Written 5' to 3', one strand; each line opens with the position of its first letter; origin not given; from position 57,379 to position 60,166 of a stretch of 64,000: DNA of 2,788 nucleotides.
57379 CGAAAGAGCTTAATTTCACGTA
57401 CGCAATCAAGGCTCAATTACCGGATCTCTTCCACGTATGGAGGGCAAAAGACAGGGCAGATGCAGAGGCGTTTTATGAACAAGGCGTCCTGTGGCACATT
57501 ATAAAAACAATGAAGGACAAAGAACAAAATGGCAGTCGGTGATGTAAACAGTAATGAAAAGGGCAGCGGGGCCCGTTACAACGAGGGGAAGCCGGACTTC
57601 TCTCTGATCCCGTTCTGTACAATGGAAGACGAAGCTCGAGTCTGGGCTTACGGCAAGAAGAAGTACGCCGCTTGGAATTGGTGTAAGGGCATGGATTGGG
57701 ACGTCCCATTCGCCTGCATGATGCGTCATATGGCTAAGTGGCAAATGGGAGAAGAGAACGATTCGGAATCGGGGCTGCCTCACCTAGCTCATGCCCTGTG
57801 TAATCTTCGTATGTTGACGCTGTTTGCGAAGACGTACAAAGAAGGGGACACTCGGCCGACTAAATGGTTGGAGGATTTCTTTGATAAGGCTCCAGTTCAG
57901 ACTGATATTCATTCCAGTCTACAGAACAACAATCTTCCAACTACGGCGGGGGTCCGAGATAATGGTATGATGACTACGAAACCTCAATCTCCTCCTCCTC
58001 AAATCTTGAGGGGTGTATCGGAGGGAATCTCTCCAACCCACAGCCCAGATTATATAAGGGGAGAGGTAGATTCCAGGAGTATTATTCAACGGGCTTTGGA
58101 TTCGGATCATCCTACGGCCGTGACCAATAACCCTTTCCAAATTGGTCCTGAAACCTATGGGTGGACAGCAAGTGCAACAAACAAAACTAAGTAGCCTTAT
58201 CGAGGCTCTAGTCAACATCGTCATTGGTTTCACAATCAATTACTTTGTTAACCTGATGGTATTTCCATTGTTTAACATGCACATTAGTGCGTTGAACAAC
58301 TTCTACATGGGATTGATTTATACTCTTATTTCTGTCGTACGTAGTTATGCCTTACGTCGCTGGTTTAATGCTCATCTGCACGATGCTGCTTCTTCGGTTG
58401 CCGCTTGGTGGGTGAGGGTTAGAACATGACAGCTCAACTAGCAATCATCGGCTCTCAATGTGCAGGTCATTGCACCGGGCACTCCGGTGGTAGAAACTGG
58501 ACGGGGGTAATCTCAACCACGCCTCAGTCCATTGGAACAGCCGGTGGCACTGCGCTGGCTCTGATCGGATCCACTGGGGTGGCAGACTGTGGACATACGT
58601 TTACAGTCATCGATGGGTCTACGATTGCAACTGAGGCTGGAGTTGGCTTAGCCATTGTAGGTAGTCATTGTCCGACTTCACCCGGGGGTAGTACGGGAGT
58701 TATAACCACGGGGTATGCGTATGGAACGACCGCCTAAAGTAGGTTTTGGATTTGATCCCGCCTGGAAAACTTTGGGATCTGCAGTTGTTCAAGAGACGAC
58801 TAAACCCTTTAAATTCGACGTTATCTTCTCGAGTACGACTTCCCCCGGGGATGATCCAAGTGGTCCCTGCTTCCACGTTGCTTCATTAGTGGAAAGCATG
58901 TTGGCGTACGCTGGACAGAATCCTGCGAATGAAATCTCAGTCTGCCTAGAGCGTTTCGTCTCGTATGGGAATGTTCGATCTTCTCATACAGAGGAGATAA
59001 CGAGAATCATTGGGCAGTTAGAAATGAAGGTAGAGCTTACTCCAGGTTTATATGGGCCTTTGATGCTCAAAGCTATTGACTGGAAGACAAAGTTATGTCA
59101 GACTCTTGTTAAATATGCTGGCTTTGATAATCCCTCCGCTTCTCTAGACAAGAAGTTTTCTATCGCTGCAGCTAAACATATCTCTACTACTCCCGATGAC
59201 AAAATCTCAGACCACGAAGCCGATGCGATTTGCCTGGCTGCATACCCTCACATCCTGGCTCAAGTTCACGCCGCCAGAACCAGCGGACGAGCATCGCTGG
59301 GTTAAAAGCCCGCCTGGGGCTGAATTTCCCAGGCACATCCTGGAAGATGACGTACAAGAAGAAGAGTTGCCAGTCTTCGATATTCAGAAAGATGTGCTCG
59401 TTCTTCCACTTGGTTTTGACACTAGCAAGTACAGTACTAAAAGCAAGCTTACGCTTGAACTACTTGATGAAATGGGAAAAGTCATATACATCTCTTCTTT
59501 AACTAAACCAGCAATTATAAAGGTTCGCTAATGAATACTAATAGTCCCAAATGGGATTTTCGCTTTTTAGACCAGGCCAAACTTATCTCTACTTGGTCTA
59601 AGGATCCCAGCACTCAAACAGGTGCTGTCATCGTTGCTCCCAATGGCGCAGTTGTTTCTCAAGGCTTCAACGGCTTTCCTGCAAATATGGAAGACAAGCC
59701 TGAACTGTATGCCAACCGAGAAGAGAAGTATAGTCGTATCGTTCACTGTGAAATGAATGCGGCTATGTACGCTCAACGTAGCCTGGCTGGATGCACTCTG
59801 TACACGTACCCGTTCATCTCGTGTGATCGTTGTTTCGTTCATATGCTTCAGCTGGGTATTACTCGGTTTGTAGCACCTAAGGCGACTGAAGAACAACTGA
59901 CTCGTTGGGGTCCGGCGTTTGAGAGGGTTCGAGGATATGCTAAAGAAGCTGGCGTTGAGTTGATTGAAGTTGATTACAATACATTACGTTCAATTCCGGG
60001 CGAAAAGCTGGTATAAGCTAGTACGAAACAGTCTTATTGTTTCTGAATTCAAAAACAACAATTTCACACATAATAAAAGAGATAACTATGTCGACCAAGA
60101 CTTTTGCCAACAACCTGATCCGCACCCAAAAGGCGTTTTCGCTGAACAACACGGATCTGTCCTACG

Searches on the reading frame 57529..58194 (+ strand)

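Call 78: search_protein_families(library=pfam, proteins=[window:57529-58194:+], max_evalue=0.001)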
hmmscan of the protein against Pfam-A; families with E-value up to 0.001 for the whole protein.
window:57529-58194:+ (221 aa): 1 family
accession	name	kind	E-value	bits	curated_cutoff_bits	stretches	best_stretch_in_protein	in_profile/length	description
PF18909.5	dGTP_diPhyd_N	-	1.2e-26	93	27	1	12-109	2-99/99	dATP/dGTP diphosphohydrolase, N-terminal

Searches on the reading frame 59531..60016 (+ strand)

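Call 78: search_protein_families(library=pfam, proteins=[window:59531-60016:+], max_evalue=0.001)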
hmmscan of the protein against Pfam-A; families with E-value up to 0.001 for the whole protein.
window:59531-60016:+ (161 aa): 1 family
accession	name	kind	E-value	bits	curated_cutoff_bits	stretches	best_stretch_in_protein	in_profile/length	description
PF00383.29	dCMP_cyt_deam_1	-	3.7e-13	49.7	25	1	7-114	2-99/102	Cytidine and deoxycytidylate deaminase zinc-binding region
